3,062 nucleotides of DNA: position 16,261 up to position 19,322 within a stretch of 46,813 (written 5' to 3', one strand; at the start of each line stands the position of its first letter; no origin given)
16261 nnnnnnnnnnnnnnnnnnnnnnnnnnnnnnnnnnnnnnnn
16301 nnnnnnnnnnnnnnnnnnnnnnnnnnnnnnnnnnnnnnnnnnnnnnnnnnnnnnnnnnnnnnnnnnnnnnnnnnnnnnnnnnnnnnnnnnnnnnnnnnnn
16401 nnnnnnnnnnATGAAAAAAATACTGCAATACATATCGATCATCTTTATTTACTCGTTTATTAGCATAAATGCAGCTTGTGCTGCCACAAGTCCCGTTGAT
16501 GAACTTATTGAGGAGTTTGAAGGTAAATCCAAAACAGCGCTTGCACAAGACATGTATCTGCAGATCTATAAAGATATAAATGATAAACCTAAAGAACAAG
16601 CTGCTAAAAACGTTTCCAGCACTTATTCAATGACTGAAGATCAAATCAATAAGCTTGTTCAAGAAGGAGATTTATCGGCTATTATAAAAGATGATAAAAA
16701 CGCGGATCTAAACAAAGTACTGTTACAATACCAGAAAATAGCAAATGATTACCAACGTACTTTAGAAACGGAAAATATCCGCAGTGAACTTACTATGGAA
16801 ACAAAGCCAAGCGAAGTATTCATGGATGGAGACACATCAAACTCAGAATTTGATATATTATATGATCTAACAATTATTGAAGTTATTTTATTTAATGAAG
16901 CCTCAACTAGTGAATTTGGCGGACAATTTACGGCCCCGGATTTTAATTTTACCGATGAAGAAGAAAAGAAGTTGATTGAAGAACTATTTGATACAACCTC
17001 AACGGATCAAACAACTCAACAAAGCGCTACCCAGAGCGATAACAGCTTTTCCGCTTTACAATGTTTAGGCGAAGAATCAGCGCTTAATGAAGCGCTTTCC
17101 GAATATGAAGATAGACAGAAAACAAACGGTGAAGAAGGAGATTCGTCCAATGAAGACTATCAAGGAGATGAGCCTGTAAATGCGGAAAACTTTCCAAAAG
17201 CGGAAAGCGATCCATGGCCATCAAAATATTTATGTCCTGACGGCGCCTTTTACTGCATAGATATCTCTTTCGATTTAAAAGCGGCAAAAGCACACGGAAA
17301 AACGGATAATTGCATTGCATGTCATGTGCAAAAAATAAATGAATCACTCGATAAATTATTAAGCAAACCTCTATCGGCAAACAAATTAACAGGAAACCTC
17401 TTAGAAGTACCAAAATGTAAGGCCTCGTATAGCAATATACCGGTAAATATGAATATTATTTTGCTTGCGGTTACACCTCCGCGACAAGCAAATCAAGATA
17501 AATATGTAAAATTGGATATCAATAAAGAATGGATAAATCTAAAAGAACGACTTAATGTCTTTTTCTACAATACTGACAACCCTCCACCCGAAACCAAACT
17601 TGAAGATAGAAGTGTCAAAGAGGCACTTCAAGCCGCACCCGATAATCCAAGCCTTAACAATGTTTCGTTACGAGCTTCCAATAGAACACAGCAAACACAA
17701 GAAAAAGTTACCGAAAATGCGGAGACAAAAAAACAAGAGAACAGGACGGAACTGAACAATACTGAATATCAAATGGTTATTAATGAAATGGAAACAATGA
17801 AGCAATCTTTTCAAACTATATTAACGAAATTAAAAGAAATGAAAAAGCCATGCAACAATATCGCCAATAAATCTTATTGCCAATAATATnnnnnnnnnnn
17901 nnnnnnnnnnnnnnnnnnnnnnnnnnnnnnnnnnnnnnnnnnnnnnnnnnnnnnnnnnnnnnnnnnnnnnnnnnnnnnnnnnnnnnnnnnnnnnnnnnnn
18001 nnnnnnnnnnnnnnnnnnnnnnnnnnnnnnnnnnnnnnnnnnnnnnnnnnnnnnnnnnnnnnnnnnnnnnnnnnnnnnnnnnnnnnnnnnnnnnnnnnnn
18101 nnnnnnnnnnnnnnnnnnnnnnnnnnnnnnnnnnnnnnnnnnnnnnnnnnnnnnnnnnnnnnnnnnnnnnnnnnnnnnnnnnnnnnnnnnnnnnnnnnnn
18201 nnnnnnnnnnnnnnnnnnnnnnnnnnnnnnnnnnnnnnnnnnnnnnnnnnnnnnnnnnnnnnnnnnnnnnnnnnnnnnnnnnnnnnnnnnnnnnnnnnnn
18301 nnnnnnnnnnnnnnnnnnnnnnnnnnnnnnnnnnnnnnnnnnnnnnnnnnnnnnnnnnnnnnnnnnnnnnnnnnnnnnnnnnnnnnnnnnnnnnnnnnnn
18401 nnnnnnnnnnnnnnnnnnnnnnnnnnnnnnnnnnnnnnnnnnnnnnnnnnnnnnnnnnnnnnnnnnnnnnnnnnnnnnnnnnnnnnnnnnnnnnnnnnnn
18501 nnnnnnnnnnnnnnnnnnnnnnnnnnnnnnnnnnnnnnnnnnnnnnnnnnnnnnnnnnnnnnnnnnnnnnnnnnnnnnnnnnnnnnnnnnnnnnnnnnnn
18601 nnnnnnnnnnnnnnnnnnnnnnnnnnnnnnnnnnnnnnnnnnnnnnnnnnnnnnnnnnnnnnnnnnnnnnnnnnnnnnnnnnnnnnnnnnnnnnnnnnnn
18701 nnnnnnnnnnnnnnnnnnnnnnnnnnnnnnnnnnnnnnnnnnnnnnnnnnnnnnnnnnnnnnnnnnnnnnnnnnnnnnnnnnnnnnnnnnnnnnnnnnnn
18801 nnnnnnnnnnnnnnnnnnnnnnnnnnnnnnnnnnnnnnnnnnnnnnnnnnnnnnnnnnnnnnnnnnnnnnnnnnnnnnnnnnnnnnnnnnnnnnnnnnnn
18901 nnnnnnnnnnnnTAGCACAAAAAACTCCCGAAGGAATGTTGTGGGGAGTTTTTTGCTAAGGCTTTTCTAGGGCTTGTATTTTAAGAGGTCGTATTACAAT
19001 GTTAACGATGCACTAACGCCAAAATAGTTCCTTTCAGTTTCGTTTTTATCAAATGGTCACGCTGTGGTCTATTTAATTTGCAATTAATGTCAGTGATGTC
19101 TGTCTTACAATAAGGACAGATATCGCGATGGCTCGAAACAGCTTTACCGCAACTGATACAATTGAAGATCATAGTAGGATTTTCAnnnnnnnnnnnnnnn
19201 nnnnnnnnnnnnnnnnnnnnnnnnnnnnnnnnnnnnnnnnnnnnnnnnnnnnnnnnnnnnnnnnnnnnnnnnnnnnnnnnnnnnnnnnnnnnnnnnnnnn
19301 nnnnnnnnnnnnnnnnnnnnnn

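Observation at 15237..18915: All four small proteins end in Cys-X-stop; two share C-x8-C-Q-stop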

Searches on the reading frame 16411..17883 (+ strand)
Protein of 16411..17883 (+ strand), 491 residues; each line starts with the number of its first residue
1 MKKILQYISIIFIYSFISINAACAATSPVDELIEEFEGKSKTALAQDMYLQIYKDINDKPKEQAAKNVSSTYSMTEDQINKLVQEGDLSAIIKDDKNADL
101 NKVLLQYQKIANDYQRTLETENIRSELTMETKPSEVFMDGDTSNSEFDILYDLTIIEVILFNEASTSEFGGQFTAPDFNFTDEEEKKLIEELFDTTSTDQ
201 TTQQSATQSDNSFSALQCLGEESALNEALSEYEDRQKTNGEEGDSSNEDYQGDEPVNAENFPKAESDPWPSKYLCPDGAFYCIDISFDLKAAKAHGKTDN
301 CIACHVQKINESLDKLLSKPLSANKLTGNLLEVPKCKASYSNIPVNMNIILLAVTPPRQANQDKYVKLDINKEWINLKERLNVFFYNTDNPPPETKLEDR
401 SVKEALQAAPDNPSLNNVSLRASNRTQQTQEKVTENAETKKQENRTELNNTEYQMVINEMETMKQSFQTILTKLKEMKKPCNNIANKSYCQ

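Call 3: search_protein_families(library=pfam, proteins=[window:16411-17883:+], max_evalue=1)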
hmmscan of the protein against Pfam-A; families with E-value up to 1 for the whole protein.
window:16411-17883:+ (491 aa): 1 family
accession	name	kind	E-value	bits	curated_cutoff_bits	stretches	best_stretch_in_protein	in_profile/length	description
PF21537.2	DUF1980_C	-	0.16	12.1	25.9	0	26-69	8-51/141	DUF1980 C-terminal domain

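Call 4: search_protein_families(library=ncbifam, proteins=[window:16411-17883:+], max_evalue=1)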
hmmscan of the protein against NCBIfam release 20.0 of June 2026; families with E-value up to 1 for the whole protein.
window:16411-17883:+ (491 aa): 0 families

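Call 23: find_homologous_proteins(query=window:16411-17883:+, max_evalue=0.001)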
Query window:16411-17883:+ (491 aa): 37 proteins with E <= 0.001 among 8000 candidates.
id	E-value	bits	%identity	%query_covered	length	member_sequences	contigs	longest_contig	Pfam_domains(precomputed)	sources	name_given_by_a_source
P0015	0.0e+0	1077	100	100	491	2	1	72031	-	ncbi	-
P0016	2.2e-272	922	85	100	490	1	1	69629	-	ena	-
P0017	2.2e-249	846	79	100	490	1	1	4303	-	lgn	-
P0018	5.5e-206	703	65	100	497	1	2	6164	-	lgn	-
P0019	1.3e-198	679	64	100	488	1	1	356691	-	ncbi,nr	ncbi:hypothetical protein C0416_04310 [bacterium]|nr:hypothetical protein [bacterium]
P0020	9.0e-192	656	61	100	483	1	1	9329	-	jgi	jgi:hypothetical protein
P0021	3.1e-191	655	61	100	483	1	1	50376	-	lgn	-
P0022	5.4e-189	647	60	100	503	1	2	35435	-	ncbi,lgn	-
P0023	7.4e-186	637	59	100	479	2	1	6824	-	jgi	-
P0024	1.5e-178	613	56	100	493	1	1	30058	-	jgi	-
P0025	3.2e-175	602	56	100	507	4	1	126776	-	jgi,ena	-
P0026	7.8e-131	455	46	100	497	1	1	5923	-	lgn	-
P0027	7.9e-131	455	46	100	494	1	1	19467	-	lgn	-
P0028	4.1e-129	450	45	100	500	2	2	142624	-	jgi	jgi:hypothetical protein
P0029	2.6e-128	447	44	100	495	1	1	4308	-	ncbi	-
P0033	2.2e-125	437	43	100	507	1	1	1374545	-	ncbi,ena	-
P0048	2.6e-92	328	39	100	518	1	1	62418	-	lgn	-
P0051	4.1e-26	110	47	19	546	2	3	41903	-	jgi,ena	-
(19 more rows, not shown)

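Call 28: find_encoding_contigs(protein=P0033, flank=10000, max_places=1)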
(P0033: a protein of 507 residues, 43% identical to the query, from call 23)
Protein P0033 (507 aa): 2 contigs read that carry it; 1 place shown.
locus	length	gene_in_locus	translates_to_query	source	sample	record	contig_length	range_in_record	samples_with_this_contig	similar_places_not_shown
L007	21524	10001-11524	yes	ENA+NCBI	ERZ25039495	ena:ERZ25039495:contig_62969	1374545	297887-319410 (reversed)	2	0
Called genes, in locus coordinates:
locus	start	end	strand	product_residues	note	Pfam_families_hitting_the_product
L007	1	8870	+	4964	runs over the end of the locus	PF18884:TSP3_bac (faint), PF09134:Invasin_D3 (faint), PF00395:SLH (faint), PF18565:Glyco_hydro2_C5 (weak), PF13517:FG-GAP_3 (weak)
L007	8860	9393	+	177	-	-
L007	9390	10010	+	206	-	-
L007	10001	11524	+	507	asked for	-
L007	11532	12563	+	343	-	-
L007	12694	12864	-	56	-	-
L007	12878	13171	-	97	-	PF12728:HTH_17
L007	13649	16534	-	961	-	PF00005:ABC_tran (faint), PF02463:SMC_N (faint), PF03193:RsgA_GTPase (faint), PF13191:AAA_16 (faint), PF13304:AAA_21 (faint), PF13476:AAA_23 (faint), PF17760:UvrA_inter, PF17755:UvrA_DNA-bind, +2 more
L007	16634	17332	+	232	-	PF03009:GDPD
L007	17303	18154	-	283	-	PF13367:PrsW-protease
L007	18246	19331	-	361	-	PF02463:SMC_N, PF13175:AAA_15, PF13476:AAA_23 (weak), PF13304:AAA_21 (faint)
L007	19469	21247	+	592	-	PF07973:tRNA_SAD, PF00587:tRNA-synt_2b, PF03129:HGTP_anticodon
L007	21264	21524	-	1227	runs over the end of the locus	-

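Call 29: find_encoding_contigs(protein=P0048, flank=10000, max_places=1)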
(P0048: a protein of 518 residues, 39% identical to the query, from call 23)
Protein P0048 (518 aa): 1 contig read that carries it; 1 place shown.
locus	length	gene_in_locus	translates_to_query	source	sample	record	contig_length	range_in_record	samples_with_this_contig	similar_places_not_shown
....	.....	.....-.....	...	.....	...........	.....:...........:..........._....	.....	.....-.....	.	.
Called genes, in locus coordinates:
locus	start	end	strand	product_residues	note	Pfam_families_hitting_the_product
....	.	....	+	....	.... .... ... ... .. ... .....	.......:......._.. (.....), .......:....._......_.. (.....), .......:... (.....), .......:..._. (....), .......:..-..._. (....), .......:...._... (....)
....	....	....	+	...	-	-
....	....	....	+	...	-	-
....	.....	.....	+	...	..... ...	-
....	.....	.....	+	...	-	-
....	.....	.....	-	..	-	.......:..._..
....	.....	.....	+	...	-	-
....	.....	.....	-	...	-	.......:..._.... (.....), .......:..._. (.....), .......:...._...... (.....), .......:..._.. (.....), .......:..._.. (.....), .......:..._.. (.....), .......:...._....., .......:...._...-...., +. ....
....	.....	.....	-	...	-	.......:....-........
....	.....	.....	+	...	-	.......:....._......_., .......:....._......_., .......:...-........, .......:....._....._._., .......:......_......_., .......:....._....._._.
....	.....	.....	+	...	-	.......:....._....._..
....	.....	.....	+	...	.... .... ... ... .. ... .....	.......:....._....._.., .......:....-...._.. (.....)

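Call 30: find_encoding_contigs(protein=P0051, flank=10000, max_places=1)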
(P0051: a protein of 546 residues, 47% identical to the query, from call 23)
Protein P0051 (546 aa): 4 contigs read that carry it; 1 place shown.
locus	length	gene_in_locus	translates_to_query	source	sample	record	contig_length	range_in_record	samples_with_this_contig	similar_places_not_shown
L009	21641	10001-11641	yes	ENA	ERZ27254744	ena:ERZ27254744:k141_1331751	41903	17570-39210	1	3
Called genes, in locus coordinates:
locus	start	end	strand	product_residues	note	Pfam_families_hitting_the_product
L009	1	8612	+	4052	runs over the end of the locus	PF18565:Glyco_hydro2_C5 (faint), PF02369:Big_1 (weak), PF09134:Invasin_D3 (weak), PF01839:FG-GAP (faint), PF13517:FG-GAP_3, PF00395:SLH, PF18884:TSP3_bac (faint)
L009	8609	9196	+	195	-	-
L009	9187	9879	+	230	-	-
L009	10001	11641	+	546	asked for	-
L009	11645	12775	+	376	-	-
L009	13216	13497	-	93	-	PF12728:HTH_17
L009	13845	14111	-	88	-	-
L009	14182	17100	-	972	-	PF00005:ABC_tran (faint), PF02463:SMC_N (faint), PF03193:RsgA_GTPase (faint), PF13191:AAA_16 (faint), PF13304:AAA_21 (faint), PF13555:AAA_29 (faint), PF17760:UvrA_inter, PF17755:UvrA_DNA-bind, +2 more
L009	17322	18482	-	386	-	-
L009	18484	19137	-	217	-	-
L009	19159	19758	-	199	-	-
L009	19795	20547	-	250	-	PF13367:PrsW-protease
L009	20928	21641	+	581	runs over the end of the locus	PF07973:tRNA_SAD, PF00587:tRNA-synt_2b, PF03129:HGTP_anticodon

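Call 35: search_solved_structures(query=A2, max_evalue=1)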
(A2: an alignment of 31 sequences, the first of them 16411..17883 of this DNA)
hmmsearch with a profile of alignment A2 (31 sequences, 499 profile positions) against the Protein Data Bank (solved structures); distinct sequences matched with E-value up to 1: 10.
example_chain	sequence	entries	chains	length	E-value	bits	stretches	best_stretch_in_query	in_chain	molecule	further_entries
5mfi_A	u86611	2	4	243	1.4e-06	31.1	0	64-117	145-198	YIII(Dq.V2)4CqI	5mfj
4d49_A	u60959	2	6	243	4.4e-06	29.4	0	62-114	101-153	ARMADILLO REPEAT PROTEIN ARM00027 | YIII(Dq.V1)4CPAF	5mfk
5mfb_A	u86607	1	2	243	1.3e-05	27.9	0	63-117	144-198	YIII(Dq)4CqI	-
4d4e_A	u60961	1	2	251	1.7e-05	27.5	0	67-117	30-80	ARMADILLO REPEAT PROTEIN ARM00016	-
8vd6_A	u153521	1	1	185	0.064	15.7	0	68-103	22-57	CAP REPEAT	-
2gus_A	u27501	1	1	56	0.3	13.5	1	452-495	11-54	Major outer membrane lipoprotein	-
4v7e_CW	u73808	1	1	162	0.44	13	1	337-453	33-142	60S ribosomal protein L24E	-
8ip8_OA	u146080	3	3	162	0.68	12.3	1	337-450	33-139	60S ribosomal protein eL24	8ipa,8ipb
3tnu_B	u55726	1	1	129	0.76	12.2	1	437-494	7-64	Keratin, type II cytoskeletal 5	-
7qep_M8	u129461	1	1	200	0.89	12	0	45-98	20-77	60S RIBOSOMAL PROTEIN L18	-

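Call 37: predict_structure(alignment_id=A2)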
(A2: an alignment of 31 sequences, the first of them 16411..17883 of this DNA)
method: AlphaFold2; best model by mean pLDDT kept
length: 491 residues; sequences in the alignment: 31
mean_pLDDT: 53.5   pTM: 0.25
mean pLDDT of the five models: 53.5, 52.2, 47.8, 45.1, 41.2
residues with pLDDT >= 90: 0; 70-90: 88; 50-70: 165; < 50: 238
segments of 3 or more residues with pLDDT < 50: 1-12, 14-33, 35-46, 132-142, 160-180, 194-217, 219-222, 240-257, 260-266, 282-306, 320-368, 380-388, 390-395, 447-449, 485-491
pLDDT, mean of each block of 10 residues (from residue 1): 45 40 33 44 49 71 86 85 80 69 79 85 71 46 48 52 42 42 64 45 29 42 60 62 32 43 46 56 45 36 50 54 38 35 36 41 44 56 42 52 64 69 72 63 50 54 64 64 47 38
secondary structure, 60 per line:
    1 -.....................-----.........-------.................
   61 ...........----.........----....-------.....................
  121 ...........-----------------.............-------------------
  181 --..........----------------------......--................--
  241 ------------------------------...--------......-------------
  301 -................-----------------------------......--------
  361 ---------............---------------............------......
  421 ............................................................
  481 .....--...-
elements in order: H2-22 H28-36 H44-71 H76-84 H89-92 H100-131 H149-161 H183-192 H215-220 H223-238 E282-287 H302-317 E347-352 H370-381 H397-408 H415-485
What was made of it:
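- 16411..17886 (+): P3, 491 aa, signal peptide and six core Cys (218, 275, 282, 301, 304, 336). It has a long C-terminal helix and the tail P-C481-x8-C490-Q-stop. The AF2 model shows helix 415-485 at low confidence (call 37).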

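Call 38: search_protein_representatives(alignment_id=A2)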
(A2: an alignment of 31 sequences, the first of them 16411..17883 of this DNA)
Query: 31 sequences, 499 profile positions. Proteins with E-value up to 0.001 (for the whole library): 482; up to 1e-10: 329; up to 1e-30: 233. The best 150 are listed.
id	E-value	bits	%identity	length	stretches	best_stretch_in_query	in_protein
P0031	3.8e-210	715.8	-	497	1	1-499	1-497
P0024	4.1e-205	699.2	-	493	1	1-499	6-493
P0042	9.9e-204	694.7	-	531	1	1-499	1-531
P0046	6.0e-191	652.5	-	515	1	1-499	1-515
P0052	8.2e-182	622.4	-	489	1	1-499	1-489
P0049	3.1e-180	617.2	-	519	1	1-499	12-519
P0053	4.1e-179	613.5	-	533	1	1-499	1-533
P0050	2.5e-164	564.7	-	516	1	1-498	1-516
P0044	9.1e-153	526.6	-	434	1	53-499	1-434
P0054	4.4e-152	524.3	-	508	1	1-498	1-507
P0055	7.7e-99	348.7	-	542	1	32-498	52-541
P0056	2.9e-93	330.3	-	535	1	31-498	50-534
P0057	5.7e-93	329.3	-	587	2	223-499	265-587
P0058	7.6e-86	305.8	-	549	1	9-499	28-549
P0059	5.4e-78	279.9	-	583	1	46-499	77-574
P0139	1.3e-59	219.3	-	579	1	44-494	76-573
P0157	3.8e-58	214.4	-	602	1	8-491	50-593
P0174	1.8e-55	205.6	-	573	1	48-482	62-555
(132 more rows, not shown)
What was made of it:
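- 16411..17886 (+): The family has 482 representatives at E<1e-3 (call 38).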

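Call 46: find_related_loci(query=A4, collection=genome_contigs, flank=10000)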
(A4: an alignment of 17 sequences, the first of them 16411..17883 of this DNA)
Query A4 (491 aa) in genome_contigs; peptide patterns used: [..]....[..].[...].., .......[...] (x = any residue, [..] = any of these).
125 stretches matched a pattern; 73 encode a relative of the query (tblastn E <= 1e-3); 72 distinct loci.
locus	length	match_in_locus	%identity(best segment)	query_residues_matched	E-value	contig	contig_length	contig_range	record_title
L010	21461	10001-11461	64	1-490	0e+0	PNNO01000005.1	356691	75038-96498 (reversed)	MAG: bacterium isolate SW.3.65 SW_1000002_356691, whole genome shotgun sequence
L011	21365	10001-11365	45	40-490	2e-131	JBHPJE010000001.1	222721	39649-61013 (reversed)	Patescibacteria group bacterium isolate SAG AM-312-L06 AM-312-L06_NODE_1, whole genome shotgun sequence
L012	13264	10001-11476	43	1-490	1e-128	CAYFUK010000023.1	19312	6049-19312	MAG TPA_asm: uncultured Candidatus Peribacteria bacterium isolate ERP107533_co1_54 genome assembly, contig: NODE_2035_le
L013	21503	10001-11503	43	1-490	7e-127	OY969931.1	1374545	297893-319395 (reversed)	MAG: uncultured bacterium isolate MFD02416.bin.c.2 genome assembly, chromosome: 1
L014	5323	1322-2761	42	1-490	2e-123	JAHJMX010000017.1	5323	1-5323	MAG: Patescibacteria group bacterium isolate Old_saline.mb.71 Old_saline.mb.71_k141_233756, whole genome shotgun sequenc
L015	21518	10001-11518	56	1-490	0e+0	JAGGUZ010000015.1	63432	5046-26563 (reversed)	MAG: bacterium isolate AUK087 PB_MBMC_041_c_000000000027, whole genome shotgun sequence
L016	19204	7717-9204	43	1-490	3e-132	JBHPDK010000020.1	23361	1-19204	Patescibacteria group bacterium isolate SAG AM-311-A13 NODE_20_length_23361_cov_31.427272, whole genome shotgun sequence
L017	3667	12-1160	45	97-490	2e-111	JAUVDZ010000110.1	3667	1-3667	MAG: Candidatus Peregrinibacteria bacterium isolate CSMAG_310 CSMAG_310_k141_1216449_length_3667_cov_6.9626, whole genom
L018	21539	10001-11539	40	1-491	3e-106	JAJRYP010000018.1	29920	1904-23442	MAG: Patescibacteria group bacterium isolate Dive96_bin3.358 k141_678467, whole genome shotgun sequence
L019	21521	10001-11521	39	1-486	5e-102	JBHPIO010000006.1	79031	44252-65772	Patescibacteria group bacterium isolate SAG AM-312-G21 AM-312-G21_NODE_6, whole genome shotgun sequence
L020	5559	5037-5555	83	1-173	2e-88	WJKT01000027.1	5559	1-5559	MAG: Candidatus Peregrinibacteria bacterium isolate Bin_387 k141_1446156, whole genome shotgun sequence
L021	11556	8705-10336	25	25-491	1e-35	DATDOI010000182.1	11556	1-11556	MAG TPA_asm: Candidatus Gracilibacteria bacterium isolate SMAG_U7890 k141_2993933, whole genome shotgun sequence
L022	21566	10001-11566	26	44-491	1e-35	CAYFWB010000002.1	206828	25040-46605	MAG TPA_asm: uncultured Candidatus Peribacteria bacterium isolate ERP107533_co1_137 genome assembly, contig: NODE_3_leng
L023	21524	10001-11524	25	44-491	4e-34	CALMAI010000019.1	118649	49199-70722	MAG TPA_asm: uncultured Candidatus Peregrinibacteria bacterium isolate SRR2107183_bin.16_CONCOCT_v1.1_MAG genome assembl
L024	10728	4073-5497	26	36-491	6e-34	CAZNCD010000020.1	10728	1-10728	MAG TPA_asm: uncultured Candidatus Peribacteria bacterium isolate binchicken_co387_659 genome assembly, contig: NODE_816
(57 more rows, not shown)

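Call 56: find_related_loci(query=A5, collection=metagenome_contigs, flank=6000)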
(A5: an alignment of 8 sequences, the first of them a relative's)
Query A5 (594 aa) in metagenome_contigs; peptide patterns used: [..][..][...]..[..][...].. (x = any residue, [..] = any of these).
172 stretches matched a pattern; 9 encode a relative of the query (tblastn E <= 1e-3); 9 distinct loci.
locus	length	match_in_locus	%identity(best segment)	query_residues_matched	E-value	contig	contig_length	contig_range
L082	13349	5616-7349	25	1-576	8e-36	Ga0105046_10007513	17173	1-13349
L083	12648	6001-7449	29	80-571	2e-32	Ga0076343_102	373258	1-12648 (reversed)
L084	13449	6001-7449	29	80-571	2e-32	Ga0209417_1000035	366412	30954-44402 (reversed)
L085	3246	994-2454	27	80-576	3e-27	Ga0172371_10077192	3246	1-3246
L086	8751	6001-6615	31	340-571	2e-20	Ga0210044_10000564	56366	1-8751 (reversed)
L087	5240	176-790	30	340-571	5e-20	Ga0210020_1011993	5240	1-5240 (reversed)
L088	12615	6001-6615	31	340-571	3e-20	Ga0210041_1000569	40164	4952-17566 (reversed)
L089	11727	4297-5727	27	14-433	2e-19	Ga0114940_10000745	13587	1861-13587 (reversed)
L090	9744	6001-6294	44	340-436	4e-19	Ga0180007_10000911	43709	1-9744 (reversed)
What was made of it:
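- Tried and rejected: The metagenome scan added only 9 loci (call 56).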

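Call 57: find_encoding_contigs(protein=P0139, flank=6000, max_places=1)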
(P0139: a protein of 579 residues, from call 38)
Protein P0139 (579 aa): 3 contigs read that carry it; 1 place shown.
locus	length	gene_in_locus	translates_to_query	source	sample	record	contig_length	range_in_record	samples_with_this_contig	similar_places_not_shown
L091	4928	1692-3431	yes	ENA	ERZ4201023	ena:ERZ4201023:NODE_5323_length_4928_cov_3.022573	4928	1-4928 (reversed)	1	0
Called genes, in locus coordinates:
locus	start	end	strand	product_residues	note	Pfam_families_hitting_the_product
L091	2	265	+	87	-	?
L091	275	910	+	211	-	-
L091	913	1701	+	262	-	-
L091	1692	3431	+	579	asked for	-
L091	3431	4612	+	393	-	-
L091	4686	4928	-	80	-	?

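Call 58: find_encoding_contigs(protein=P0157, flank=6000, max_places=1)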
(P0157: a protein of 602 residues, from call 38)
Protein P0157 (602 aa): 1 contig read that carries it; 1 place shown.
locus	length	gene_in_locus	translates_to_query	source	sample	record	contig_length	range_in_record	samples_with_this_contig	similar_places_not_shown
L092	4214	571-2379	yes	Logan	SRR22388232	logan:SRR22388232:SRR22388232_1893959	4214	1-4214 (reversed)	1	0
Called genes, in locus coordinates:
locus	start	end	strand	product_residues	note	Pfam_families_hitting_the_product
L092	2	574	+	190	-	?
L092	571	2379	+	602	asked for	-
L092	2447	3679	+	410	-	-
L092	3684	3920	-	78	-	-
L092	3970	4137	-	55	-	PF12728:HTH_17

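Call 59: find_encoding_contigs(protein=P0174, flank=6000, max_places=1)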
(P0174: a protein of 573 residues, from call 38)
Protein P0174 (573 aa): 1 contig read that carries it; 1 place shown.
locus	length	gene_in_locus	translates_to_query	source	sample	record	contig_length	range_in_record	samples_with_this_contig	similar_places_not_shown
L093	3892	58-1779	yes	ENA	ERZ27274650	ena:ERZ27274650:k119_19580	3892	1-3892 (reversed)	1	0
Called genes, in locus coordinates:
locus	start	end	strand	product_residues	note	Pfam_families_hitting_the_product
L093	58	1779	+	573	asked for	-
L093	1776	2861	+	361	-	-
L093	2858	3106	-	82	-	-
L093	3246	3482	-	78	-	PF12728:HTH_17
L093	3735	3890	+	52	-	?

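Call 108: search_protein_families(library=phrogs, proteins=[window:16411-17883:+], max_evalue=0.01)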
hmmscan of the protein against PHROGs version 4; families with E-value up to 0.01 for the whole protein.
window:16411-17883:+ (491 aa): 0 families

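Call 109: search_protein_families(library=padloc, proteins=[window:16411-17883:+], max_evalue=0.01)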
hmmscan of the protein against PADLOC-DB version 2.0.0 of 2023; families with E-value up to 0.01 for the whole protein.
window:16411-17883:+ (491 aa): 0 families

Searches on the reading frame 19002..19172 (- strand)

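Call 6: search_protein_families(library=pfam, proteins=[window:19002-19172:-], max_evalue=0.001)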
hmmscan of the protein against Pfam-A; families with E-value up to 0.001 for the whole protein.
window:19002-19172:- (56 aa): 1 family
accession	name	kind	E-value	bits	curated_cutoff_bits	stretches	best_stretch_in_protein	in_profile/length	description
PF18912.6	DZR_2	-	0.00095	19.4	27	0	4-29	9-34/56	Double zinc ribbon domain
